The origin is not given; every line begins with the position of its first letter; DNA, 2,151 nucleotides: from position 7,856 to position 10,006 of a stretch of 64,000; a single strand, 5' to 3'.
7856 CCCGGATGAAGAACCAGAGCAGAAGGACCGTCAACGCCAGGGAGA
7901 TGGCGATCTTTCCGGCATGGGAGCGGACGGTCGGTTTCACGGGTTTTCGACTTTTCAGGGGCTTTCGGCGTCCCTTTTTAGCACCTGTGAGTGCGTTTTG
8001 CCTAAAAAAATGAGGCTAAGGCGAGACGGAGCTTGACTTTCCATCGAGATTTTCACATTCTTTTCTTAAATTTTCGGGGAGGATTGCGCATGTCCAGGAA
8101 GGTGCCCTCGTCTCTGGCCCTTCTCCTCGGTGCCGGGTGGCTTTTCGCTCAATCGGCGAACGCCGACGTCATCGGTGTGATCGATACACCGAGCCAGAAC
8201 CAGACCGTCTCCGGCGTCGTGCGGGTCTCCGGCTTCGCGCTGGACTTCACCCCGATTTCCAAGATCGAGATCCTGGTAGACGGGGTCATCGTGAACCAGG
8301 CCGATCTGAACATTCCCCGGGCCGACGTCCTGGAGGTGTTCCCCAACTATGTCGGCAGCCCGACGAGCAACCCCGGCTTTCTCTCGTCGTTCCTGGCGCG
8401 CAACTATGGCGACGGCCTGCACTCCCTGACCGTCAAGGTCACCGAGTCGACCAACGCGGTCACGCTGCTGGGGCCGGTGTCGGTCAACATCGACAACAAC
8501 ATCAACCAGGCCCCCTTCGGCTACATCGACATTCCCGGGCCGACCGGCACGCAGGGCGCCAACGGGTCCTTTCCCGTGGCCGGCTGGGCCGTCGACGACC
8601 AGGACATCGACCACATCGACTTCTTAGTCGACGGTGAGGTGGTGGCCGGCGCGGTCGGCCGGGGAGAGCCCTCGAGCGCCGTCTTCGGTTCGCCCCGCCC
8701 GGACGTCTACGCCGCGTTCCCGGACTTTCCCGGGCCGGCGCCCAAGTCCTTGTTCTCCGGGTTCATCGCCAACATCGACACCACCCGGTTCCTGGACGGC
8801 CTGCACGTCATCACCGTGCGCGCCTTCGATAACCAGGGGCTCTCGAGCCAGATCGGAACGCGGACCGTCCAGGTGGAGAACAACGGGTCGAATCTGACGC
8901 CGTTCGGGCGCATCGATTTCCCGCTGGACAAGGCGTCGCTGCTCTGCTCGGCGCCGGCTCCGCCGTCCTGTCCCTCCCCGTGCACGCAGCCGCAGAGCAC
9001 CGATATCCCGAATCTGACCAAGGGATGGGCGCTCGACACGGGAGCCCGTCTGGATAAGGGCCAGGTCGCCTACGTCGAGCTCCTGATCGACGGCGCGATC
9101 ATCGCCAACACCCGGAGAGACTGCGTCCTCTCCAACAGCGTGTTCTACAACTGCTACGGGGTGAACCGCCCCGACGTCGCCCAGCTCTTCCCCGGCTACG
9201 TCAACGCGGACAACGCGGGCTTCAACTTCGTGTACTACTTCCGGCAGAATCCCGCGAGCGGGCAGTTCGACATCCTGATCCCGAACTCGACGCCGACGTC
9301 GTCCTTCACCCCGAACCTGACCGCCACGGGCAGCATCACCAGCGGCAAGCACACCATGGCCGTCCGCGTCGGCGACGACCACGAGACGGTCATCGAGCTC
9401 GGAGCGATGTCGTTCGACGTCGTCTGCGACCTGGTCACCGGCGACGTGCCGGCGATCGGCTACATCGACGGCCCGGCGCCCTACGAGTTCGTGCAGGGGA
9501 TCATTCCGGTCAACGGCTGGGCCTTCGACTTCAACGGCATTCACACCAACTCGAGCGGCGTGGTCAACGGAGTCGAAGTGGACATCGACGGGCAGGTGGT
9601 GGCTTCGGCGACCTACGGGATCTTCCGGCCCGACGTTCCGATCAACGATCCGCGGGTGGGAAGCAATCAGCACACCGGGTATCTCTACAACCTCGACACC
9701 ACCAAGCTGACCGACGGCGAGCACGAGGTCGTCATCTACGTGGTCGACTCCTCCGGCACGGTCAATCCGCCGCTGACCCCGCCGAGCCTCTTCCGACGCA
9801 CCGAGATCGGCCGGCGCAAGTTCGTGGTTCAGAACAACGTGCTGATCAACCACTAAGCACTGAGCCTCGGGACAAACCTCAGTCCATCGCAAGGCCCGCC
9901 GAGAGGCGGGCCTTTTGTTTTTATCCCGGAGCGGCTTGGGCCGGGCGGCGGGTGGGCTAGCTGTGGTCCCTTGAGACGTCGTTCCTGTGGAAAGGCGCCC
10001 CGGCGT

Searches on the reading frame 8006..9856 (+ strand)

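Call 79: search_protein_families(library=pfam, proteins=[window:8006-9856:+], max_evalue=0.001)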
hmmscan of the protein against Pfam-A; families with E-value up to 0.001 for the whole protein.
window:8006-9856:+ (616 aa): 2 families
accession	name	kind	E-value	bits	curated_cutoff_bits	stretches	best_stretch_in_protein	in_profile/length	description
PF17957.7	Big_7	-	3.7e-11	43.9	24.1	0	59-143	5-70/70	Bacterial Ig domain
PF19077.6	Big_13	-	0.00056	20.8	27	0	565-587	69-91/102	Bacterial Ig-like domain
